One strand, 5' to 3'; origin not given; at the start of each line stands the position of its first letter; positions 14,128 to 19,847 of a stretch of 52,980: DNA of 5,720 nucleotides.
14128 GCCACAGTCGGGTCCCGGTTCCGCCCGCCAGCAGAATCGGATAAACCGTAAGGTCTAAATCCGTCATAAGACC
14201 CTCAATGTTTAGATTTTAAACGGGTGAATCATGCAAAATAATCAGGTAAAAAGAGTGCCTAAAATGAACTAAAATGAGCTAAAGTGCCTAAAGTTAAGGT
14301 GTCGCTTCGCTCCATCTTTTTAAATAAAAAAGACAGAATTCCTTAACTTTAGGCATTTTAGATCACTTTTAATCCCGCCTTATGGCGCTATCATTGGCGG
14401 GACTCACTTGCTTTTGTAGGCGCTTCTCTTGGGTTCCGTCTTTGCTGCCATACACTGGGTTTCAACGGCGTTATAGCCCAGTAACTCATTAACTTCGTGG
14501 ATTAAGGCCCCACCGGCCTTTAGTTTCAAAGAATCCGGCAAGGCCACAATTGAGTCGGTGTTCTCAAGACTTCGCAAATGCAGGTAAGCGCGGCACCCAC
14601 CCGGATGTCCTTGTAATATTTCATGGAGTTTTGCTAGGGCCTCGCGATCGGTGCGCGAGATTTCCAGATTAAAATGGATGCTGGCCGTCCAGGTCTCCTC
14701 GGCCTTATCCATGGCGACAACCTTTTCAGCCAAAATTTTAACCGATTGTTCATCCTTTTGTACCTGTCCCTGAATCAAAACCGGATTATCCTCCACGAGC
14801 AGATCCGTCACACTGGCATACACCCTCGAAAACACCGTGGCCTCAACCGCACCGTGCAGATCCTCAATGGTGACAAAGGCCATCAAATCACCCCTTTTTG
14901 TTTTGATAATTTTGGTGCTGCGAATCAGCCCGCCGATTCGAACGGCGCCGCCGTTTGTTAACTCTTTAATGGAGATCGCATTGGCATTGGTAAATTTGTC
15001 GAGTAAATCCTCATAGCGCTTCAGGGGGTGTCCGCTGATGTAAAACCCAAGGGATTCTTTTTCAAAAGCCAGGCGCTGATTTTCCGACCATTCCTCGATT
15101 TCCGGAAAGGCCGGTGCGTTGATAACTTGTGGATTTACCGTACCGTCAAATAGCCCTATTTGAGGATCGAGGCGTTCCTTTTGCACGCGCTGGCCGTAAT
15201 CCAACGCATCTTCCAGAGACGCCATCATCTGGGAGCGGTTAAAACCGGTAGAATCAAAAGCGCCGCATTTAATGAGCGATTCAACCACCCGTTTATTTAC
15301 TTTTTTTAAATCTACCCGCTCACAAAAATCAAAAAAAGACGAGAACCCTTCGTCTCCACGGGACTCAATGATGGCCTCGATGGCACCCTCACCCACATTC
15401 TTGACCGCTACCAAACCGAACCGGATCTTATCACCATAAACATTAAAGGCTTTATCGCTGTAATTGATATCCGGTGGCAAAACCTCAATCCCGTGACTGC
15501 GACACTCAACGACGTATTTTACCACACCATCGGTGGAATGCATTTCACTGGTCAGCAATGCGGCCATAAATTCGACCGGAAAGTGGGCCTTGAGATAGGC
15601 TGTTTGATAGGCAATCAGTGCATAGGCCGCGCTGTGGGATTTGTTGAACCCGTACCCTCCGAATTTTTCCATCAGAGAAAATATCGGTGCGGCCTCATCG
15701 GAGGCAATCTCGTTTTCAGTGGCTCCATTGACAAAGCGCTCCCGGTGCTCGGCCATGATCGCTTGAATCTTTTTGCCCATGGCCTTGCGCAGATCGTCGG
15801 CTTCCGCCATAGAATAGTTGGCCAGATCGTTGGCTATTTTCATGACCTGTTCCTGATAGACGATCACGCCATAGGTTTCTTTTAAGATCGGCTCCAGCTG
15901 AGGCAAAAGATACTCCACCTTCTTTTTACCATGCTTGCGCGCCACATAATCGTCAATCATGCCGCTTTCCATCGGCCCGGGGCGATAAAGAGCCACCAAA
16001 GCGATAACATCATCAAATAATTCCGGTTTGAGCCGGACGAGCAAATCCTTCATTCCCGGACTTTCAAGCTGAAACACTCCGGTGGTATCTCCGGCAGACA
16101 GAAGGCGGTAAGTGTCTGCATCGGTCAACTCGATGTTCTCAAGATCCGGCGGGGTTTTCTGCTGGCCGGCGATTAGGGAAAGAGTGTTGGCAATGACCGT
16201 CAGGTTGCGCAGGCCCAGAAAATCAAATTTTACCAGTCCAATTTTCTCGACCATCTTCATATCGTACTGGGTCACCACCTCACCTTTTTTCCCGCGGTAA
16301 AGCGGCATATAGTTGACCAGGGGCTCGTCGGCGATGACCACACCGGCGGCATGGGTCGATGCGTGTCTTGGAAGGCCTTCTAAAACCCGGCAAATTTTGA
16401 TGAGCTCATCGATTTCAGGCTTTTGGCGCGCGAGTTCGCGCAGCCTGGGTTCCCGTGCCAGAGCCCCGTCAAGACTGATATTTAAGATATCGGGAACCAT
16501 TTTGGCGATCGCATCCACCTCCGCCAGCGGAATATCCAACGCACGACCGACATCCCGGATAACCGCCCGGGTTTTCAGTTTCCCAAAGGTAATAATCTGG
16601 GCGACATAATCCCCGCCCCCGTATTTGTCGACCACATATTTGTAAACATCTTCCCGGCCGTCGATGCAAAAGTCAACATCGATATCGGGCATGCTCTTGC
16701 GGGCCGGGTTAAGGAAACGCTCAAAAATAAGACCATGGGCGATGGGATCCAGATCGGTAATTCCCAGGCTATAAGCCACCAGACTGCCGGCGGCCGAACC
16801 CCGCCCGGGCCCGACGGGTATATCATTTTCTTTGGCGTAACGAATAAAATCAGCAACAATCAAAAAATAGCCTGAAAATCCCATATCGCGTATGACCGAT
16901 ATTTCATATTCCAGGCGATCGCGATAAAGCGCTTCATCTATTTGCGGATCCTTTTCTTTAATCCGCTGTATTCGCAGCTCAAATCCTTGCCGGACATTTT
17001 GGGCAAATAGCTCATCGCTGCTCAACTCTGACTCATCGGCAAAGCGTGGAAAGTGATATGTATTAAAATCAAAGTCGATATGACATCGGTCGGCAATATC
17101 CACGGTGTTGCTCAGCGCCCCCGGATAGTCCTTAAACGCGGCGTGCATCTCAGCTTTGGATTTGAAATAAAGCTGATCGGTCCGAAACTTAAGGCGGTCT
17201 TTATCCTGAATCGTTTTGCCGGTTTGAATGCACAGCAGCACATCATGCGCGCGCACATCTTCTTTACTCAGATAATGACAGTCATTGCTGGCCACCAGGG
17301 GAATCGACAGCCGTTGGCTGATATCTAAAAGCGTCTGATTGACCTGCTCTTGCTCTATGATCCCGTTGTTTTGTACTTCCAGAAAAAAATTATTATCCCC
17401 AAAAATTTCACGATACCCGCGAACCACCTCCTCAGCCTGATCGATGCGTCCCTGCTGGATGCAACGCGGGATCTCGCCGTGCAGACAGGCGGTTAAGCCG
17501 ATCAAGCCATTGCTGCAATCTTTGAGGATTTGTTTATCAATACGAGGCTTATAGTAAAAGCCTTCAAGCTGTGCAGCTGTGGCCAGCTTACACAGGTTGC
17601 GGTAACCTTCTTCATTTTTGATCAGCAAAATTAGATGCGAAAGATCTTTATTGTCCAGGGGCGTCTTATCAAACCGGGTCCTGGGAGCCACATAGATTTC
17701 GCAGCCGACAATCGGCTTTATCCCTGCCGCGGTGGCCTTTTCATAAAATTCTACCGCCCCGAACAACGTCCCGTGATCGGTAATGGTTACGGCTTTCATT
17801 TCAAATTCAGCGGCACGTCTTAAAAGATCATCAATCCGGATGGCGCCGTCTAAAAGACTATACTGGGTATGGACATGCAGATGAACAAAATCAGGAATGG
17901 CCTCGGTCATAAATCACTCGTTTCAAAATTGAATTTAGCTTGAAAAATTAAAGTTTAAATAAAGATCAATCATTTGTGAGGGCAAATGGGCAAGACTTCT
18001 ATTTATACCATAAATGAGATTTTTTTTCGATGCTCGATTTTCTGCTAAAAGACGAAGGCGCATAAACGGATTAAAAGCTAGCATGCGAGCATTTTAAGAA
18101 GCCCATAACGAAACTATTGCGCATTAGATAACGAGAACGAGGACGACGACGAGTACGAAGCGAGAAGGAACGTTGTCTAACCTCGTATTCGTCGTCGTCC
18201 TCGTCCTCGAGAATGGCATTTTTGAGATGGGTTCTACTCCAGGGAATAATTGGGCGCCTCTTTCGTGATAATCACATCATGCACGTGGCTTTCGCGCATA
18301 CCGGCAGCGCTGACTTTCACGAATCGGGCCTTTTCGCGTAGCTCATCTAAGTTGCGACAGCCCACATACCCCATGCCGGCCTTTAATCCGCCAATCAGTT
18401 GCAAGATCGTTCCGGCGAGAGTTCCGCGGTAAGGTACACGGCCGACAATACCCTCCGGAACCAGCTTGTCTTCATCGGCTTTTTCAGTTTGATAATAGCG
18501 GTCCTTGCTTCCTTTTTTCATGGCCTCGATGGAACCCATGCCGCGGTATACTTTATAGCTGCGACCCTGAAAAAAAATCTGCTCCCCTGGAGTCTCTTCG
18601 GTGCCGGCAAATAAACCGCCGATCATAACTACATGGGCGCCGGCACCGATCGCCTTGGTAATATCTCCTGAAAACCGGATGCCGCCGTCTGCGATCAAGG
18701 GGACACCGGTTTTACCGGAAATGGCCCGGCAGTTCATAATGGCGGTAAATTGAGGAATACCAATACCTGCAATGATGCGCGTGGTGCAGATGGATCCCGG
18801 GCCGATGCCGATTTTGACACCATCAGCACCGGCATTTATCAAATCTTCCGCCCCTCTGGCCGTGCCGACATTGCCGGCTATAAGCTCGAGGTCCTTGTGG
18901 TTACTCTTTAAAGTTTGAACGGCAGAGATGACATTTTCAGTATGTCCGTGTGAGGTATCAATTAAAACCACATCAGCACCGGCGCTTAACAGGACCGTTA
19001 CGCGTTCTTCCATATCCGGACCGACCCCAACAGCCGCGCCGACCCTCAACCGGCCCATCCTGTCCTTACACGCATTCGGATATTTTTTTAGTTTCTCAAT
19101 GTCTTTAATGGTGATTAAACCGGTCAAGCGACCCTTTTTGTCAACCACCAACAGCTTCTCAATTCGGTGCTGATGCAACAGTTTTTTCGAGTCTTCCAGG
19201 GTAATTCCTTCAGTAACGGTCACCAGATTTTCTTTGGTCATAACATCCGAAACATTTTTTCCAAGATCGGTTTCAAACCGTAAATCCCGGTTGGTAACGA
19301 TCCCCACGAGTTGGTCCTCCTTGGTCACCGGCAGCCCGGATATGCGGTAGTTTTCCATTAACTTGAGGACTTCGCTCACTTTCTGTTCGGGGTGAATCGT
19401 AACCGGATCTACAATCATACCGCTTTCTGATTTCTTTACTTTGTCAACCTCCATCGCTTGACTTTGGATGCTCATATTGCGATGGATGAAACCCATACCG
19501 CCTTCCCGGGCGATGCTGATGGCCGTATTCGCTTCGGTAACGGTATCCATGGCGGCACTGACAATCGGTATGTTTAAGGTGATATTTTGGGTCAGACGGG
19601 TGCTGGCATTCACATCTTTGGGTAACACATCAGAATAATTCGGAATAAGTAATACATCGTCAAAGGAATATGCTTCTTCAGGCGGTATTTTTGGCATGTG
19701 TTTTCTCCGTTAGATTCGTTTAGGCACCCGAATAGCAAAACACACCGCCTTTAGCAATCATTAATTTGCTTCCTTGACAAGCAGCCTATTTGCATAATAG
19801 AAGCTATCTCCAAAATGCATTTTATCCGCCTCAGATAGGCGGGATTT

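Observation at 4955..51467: A family of long hairpin elements whose arms are in-phase tandem 7-10-nt units fills most large intergenic spacers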

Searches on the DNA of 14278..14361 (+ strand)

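Call 90: build_rna_model(alignment_id=A2)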
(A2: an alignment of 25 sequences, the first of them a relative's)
Model R1 built from alignment A2 (25 sequences, 92 columns); structure: RNAalifold consensus.
model positions 86; base pairs 14; branch points 0; effective number of sequences 2.77; information 0.661 bits per position. Calibrated on 0.2 Mb of random sequence (short: E-values are rough).
structure used (alignment columns):
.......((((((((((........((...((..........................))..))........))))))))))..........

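Call 91: search_with_rna_model(model_id=R1, sources=[window, L001, L002, L003, L004, L005, L006, L056, L060, L065, L077, L203, L204, L206, L208, L209, L210, L211, L212, L017, L042, L028, L030], max_evalue=1)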
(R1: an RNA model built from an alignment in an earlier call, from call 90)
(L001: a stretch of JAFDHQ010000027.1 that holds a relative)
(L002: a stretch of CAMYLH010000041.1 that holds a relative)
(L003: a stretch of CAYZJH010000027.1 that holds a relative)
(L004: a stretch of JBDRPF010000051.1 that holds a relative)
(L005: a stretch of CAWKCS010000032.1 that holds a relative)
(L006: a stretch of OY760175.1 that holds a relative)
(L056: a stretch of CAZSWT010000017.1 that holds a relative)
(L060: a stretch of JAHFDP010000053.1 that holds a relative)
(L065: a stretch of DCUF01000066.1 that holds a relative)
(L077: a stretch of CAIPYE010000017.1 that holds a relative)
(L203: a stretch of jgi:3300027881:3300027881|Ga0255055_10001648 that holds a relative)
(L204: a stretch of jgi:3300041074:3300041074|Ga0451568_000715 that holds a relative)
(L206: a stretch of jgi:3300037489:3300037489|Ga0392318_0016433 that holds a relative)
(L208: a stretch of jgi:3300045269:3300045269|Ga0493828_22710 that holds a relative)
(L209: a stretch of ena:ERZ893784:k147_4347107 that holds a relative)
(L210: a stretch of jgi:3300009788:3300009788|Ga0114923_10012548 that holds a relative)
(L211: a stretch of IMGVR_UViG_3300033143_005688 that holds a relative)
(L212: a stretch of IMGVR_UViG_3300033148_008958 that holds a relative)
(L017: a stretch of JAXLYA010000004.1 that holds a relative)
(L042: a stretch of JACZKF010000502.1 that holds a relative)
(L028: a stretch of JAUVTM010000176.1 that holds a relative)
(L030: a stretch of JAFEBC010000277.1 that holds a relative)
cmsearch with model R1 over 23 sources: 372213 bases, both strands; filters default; matches with E-value up to 1: 13.
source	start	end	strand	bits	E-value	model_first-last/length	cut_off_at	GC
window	14278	14363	+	92.7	4.9e-16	1-86/86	no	0.34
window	25334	25417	+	90.3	1.6e-15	1-86/86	no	0.29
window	14277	14362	-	38.9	8.4e-05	1-86/86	no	0.34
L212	10762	10844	+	35.6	0.0004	1-86/86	no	0.45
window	28858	28983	-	35.6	0.00041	1-86/86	no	0.46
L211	12025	12105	-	35.5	0.00044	1-86/86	no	0.44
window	25333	25416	-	33.8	0.00099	1-86/86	no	0.29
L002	7847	7951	+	32.1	0.0022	1-86/86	no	0.32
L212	6576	6658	+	31.2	0.0035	1-86/86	no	0.49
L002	4260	4354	+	30.1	0.0059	1-86/86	no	0.39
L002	7846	7950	-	23.6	0.13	1-86/86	no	0.32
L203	7735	7825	+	22.2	0.26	1-86/86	no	0.32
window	51338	51419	-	21.1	0.45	1-86/86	no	0.28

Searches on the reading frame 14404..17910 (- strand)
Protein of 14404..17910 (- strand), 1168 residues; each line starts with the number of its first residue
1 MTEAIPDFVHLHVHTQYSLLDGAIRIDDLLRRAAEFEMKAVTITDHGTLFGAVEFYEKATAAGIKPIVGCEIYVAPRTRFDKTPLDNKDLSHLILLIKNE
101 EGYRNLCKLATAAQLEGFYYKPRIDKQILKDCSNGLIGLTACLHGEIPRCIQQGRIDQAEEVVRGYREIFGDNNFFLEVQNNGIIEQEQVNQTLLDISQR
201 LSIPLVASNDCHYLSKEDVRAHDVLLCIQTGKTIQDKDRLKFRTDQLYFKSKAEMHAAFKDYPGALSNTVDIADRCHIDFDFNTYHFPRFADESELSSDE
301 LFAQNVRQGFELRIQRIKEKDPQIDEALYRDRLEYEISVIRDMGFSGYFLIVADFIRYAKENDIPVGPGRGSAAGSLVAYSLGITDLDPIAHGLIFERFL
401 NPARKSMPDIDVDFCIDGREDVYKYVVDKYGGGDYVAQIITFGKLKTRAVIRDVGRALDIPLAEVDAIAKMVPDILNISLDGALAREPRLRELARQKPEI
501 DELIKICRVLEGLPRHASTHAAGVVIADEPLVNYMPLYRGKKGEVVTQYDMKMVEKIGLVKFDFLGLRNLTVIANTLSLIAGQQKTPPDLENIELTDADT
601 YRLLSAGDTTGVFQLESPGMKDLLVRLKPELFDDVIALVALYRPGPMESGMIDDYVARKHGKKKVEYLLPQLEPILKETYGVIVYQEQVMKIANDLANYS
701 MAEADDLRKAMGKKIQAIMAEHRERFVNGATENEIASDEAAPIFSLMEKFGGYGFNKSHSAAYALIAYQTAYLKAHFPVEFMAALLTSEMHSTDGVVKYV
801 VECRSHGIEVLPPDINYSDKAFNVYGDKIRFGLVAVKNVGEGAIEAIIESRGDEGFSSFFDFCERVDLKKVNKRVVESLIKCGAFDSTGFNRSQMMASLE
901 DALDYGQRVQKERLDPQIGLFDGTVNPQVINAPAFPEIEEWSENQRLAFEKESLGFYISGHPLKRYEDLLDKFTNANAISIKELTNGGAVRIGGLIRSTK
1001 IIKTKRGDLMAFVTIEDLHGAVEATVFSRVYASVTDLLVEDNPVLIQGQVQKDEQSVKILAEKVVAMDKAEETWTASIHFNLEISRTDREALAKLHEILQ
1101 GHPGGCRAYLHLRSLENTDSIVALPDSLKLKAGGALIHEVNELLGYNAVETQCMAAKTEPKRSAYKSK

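Call 9: search_protein_families(library=ncbifam, proteins=[window:14404-17910:-], max_evalue=0.00001)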
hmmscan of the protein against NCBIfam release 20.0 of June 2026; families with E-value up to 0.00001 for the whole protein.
window:14404-17910:- (1168 aa): 14 families
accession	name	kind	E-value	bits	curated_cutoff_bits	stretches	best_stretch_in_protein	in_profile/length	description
NF005298.0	PRK06826.1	equivalog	0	1489.1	1260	1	7-1150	4-1149/1151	DNA polymerase III subunit alpha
NF004226.0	PRK05673.1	equivalog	0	1479.6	1002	1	6-1151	4-1145/1146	DNA polymerase III subunit alpha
TIGR00594.1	polc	superfamily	0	1382.7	434.35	1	8-1027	1-1022/1022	DNA polymerase III subunit alpha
NF005617.0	PRK07374.1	equivalog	0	1130.5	1653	1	8-1071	3-1084/1170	DNA polymerase III subunit alpha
NF005377.0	PRK06920.1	equivalog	0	1047.3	1806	1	7-1149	2-1104/1108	DNA polymerase III subunit alpha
NF007079.0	PRK09532.1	equivalog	2.6e-225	750.5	1525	1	8-756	3-777/876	DNA polymerase III subunit alpha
NF005582.0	PRK07279.1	equivalog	5.2e-211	703.4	1279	2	202-1118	147-1005/1033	DNA polymerase III subunit alpha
NF005516.0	PRK07135.1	equivalog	6.5e-210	699.8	1084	2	264-1055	194-962/974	DNA polymerase III DnaE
NF004225.0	PRK05672.1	subfamily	2.4e-206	688.1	939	1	5-1072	3-1037/1047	error-prone DNA polymerase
NF004550.0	PRK05898.1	equivalog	2.4e-204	681.4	1182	2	179-904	113-825/971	DNA polymerase III subunit alpha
NF005616.0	PRK07373.1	equivalog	4.5e-95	318.8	646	1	754-1103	37-392/449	DNA polymerase III subunit alpha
NF001688.0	PRK00448.1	equivalog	4.1e-57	193.6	873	2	86-391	610-914/1445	PolC-type DNA polymerase III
TIGR01405.1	polC_Gram_pos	equivalog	2.4e-48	164.7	1043.45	2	88-391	378-679/1211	DNA polymerase III subunit alpha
NF041577.1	nside_bi_sphtase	equivalog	2.9e-06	26.7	400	1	9-75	4-68/276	3',5'-nucleoside bisphosphate phosphatase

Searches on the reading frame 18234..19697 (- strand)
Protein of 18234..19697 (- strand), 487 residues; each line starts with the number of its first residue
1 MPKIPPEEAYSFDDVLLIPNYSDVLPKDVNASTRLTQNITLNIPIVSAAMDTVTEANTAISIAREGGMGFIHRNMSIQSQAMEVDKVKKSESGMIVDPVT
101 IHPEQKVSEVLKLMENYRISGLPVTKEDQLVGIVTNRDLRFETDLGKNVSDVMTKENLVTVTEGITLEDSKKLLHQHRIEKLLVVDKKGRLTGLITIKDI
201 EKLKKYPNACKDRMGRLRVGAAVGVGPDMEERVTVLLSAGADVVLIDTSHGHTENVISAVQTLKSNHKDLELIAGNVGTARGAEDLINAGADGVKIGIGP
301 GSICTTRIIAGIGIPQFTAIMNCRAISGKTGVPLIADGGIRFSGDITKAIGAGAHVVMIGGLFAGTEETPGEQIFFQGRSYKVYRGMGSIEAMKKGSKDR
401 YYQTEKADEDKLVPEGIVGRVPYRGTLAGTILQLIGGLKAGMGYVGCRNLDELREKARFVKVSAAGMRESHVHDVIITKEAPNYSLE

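Call 9: search_protein_families(library=ncbifam, proteins=[window:18234-19697:-], max_evalue=0.00001)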
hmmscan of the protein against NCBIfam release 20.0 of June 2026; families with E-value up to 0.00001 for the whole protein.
window:18234-19697:- (487 aa): 25 families
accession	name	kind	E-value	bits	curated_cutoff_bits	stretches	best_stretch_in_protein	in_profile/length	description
TIGR01302.1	IMP_dehydrog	equivalog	2.1e-189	630.1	481.5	1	9-455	1-450/450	IMP dehydrogenase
NF005311.0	PRK06843.1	equivalog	4.5e-131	437.5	779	2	188-476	113-401/404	inosine 5-monophosphate dehydrogenase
NF052358.1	GMPRedGuaB1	equivalog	7.9e-97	325.4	675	1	6-471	9-473/479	GMP reductase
NF005869.0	PRK07807.1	equivalog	2.6e-96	323.5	549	1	6-471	9-473/479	GuaB1 family IMP dehydrogenase-related protein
NF005493.0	PRK07107.1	equivalog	8.4e-95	318.2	585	1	6-480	6-496/502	IMP dehydrogenase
TIGR01303.1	IMP_DH_rel_1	equivalog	2.2e-91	307.1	562.75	1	4-471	6-471/475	GuaB1 family IMP dehydrogenase-related protein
NF003470.0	PRK05096.1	equivalog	1.1e-57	195.7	397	1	189-464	70-338/347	GMP reductase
TIGR01305.1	GMP_reduct_1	equivalog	4e-52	177.3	492.15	1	211-463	92-336/343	GMP reductase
NF003966.0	PRK05458.1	equivalog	5.9e-51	173.7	344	1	221-462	91-317/327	GMP reductase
TIGR01306.1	GMP_reduct_2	equivalog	4.6e-46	157.8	465.65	1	241-456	109-308/321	GMP reductase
TIGR01304.1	IMP_DH_rel_2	equivalog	3.3e-32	112.1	342.1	2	212-380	120-303/365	GuaB3 family IMP dehydrogenase-related protein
NF041552.1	TF_PrdR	equivalog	5.1e-12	44.9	795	1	147-214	6-72/577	sigma-54 dependent transcriptional regulator PrdR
TIGR01186.1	proV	subfamily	1.5e-11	44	326.6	1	79-196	236-349/363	betaine/proline/choline family ABC transporter ATP-binding protein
NF011449.0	PRK14869.2-5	equivalog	3e-11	43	411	1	143-217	63-135/451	putative manganese-dependent inorganic diphosphatase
NF011443.0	PRK14869.1-5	equivalog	1.2e-10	40.4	335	1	143-202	65-123/546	putative manganese-dependent inorganic diphosphatase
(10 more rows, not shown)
